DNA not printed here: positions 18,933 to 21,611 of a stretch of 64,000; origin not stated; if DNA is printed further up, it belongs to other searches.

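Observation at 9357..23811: Sigma-54/NtrC-controlled module coupling an MtrAB-like porin-cytochrome conduit to a quinol-type NO reductase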

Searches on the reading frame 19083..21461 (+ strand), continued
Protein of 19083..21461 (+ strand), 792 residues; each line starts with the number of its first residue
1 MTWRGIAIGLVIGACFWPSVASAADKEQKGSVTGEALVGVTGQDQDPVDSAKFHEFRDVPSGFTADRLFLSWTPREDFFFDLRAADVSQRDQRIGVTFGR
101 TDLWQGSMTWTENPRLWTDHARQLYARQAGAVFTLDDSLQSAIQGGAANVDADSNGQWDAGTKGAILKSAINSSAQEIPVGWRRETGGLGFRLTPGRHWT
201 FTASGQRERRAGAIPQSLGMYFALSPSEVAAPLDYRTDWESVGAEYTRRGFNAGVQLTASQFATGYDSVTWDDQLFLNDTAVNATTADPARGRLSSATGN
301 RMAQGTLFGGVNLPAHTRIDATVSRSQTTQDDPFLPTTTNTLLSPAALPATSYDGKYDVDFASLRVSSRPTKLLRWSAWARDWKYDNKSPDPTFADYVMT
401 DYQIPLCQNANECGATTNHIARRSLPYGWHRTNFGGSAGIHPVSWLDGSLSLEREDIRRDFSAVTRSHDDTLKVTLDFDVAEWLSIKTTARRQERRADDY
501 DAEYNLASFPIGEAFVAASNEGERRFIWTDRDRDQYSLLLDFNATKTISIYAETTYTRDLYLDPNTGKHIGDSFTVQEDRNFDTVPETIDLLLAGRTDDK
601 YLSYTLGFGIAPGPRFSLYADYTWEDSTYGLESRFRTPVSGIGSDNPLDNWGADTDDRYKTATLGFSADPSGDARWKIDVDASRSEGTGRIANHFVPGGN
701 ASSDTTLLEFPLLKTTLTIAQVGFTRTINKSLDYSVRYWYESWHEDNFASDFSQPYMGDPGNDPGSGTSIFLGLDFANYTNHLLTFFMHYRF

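Call 18: find_encoding_contigs(protein=P0003, flank=10000, max_places=2)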
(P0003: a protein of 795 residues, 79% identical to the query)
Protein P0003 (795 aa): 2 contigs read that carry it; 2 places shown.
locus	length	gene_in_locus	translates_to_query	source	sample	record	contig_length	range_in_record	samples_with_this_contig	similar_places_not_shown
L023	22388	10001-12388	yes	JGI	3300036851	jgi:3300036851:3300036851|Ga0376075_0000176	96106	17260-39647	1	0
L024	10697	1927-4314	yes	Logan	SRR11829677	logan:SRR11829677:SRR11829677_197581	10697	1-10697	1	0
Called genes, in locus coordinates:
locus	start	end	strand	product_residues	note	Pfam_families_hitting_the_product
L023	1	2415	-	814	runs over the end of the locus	PF00690:Cation_ATPase_N, PF00122:E1-E2_ATPase, PF00702:Hydrolase, PF08282:Hydrolase_3 (faint), PF00689:Cation_ATPase_C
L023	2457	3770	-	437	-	PF04055:Radical_SAM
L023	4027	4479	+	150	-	PF00582:Usp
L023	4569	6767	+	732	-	PF01590:GAF, PF13185:GAF_2, PF13492:GAF_3 (weak), PF01590:GAF, PF13185:GAF_2, PF13492:GAF_3, PF00512:HisKA, PF02518:HATPase_c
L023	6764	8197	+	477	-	PF00072:Response_reg, PF13191:AAA_16 (faint), PF00158:Sigma54_activat, PF14532:Sigma54_activ_2, PF00004:AAA (weak), PF07728:AAA_5 (weak), PF25601:AAA_lid_14, PF02954:HTH_8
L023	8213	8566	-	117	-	-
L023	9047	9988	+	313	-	PF22113:Mtrc-MtrF_II-IV_dom (faint), PF14522:Cytochrome_C7 (faint), PF14537:Cytochrom_c3_2 (faint), PF22678:Cytochrom_c_NrfB-like (weak), PF09699:Paired_CXXCH_1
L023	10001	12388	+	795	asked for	PF11854:MtrB_PioB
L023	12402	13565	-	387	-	PF22113:Mtrc-MtrF_II-IV_dom (faint), PF13435:Cytochrome_C554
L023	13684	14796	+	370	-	PF04055:Radical_SAM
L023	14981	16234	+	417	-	PF03264:Cytochrom_NNT (weak), PF14522:Cytochrome_C7 (faint)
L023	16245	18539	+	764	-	PF22085:NorB_cytochrome_c-like, PF00115:COX1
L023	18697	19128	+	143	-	PF03795:YCII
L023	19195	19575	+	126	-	PF13564:DoxX_2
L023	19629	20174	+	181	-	PF07617:DUF1579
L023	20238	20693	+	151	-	PF02639:DUF188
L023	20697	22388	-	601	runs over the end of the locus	PF13476:AAA_23 (faint), PF00005:ABC_tran, PF02463:SMC_N (faint), PF13304:AAA_21 (faint), PF13555:AAA_29 (faint), PF00005:ABC_tran, PF16326:ABC_tran_CTD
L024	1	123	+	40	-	?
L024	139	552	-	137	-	-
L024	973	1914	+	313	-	PF22113:Mtrc-MtrF_II-IV_dom (faint), PF14522:Cytochrome_C7 (faint), PF14537:Cytochrom_c3_2 (faint), PF22678:Cytochrom_c_NrfB-like (weak), PF09699:Paired_CXXCH_1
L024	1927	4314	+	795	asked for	PF11854:MtrB_PioB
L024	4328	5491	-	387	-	PF22113:Mtrc-MtrF_II-IV_dom (faint), PF13435:Cytochrome_C554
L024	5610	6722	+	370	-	PF04055:Radical_SAM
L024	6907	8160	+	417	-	PF03264:Cytochrom_NNT (weak), PF14522:Cytochrome_C7 (faint)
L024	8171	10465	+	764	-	PF22085:NorB_cytochrome_c-like, PF00115:COX1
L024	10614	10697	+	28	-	?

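Call 19: find_encoding_contigs(protein=P0005, flank=10000, max_places=2)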
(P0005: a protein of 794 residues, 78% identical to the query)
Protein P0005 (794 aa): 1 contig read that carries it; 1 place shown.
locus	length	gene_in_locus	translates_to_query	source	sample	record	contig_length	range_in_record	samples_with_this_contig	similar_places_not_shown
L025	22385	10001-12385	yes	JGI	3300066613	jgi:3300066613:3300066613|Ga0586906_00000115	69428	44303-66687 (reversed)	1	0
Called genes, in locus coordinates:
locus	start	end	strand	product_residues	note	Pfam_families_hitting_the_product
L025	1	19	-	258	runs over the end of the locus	PF03746:LamB_YcsF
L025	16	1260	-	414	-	PF00083:Sugar_tr, PF07690:MFS_1, PF00083:Sugar_tr (weak), PF07690:MFS_1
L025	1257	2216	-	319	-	PF02626:CT_A_B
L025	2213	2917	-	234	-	PF02682:CT_C_D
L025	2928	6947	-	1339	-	PF00270:DEAD, PF04851:ResIII, PF00271:Helicase_C, PF22590:Cas3-like_C_2 (weak), PF19306:WHD_Lhr, PF08494:DEAD_assoc, PF23235:WHD_3rd_Lhr, PF23234:WHD_4th_Lhr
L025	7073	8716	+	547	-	PF06762:LMF1, PF25179:LMF1_C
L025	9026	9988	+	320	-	PF22113:Mtrc-MtrF_II-IV_dom (faint), PF14537:Cytochrom_c3_2 (faint), PF14522:Cytochrome_C7 (faint), PF22678:Cytochrom_c_NrfB-like (weak), PF09699:Paired_CXXCH_1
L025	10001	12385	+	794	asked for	PF11854:MtrB_PioB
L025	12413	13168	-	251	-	PF07040:DUF1326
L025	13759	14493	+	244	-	PF01346:FKBP_N, PF00254:FKBP_C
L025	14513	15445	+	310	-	PF02574:S-methyl_trans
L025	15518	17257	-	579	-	PF00082:Peptidase_S8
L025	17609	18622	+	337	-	PF00535:Glycos_transf_2, PF10111:Glyco_tranf_2_2 (weak), PF13641:Glyco_tranf_2_3 (weak)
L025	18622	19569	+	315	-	PF00551:Formyl_trans_N, PF02911:Formyl_trans_C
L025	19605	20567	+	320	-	PF01073:3Beta_HSD, PF01370:Epimerase, PF02719:Polysacc_synt_2, PF04321:RmlD_sub_bind, PF05368:NmrA (weak), PF16363:GDP_Man_Dehyd, PF07993:NAD_binding_4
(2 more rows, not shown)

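Call 27: find_related_loci(query=A1, collection=metagenome_contigs, flank=10000)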
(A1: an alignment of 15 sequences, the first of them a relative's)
Query A1 (792 aa) in metagenome_contigs; peptide patterns used: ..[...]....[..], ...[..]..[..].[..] (x = any residue, [..] = any of these).
122 stretches matched a pattern; 52 encode a relative of the query (tblastn E <= 1e-3); 52 distinct loci.
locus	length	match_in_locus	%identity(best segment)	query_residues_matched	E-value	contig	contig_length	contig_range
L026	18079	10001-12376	79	4-792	0e+0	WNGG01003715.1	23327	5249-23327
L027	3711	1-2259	82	43-792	0e+0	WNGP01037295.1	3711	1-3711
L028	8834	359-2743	74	1-792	0e+0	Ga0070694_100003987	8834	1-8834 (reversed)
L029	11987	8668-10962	73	28-792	0e+0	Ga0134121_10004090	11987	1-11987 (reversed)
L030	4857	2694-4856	77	1-718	0e+0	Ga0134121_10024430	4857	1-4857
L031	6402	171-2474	66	28-792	0e+0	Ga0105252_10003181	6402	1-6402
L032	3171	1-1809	79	190-792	0e+0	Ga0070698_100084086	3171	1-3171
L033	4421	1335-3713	54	4-792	0e+0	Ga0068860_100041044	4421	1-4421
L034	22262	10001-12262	56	44-792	0e+0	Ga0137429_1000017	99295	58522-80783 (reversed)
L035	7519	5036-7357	55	23-792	0e+0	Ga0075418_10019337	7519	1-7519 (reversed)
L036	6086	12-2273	55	44-792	0e+0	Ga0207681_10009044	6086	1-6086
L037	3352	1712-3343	75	4-543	0e+0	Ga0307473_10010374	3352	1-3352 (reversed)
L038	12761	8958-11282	54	25-792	0e+0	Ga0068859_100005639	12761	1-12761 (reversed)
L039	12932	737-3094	52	8-792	0e+0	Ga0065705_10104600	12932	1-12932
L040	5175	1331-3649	53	30-792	0e+0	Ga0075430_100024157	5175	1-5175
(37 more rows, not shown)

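Call 33: search_solved_structures(query=window:19083-21461:+, max_evalue=1)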
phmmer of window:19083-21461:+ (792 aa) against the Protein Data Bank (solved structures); distinct sequences matched with E-value up to 1: 0.

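Call 79: list_cluster_members(proteins=[P0001, P0142, P0102])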
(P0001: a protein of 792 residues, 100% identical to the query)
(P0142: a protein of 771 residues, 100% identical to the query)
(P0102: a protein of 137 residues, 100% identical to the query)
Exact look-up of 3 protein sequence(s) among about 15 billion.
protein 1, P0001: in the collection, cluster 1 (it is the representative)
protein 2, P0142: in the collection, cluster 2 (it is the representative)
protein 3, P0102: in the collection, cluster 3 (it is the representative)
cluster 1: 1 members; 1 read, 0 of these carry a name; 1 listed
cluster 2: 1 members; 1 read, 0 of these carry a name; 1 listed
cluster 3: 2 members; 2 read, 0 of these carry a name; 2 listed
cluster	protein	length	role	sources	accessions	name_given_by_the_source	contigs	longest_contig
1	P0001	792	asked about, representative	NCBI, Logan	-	-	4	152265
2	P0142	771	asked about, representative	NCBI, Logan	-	-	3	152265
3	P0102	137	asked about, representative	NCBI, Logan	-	-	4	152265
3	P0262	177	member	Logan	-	-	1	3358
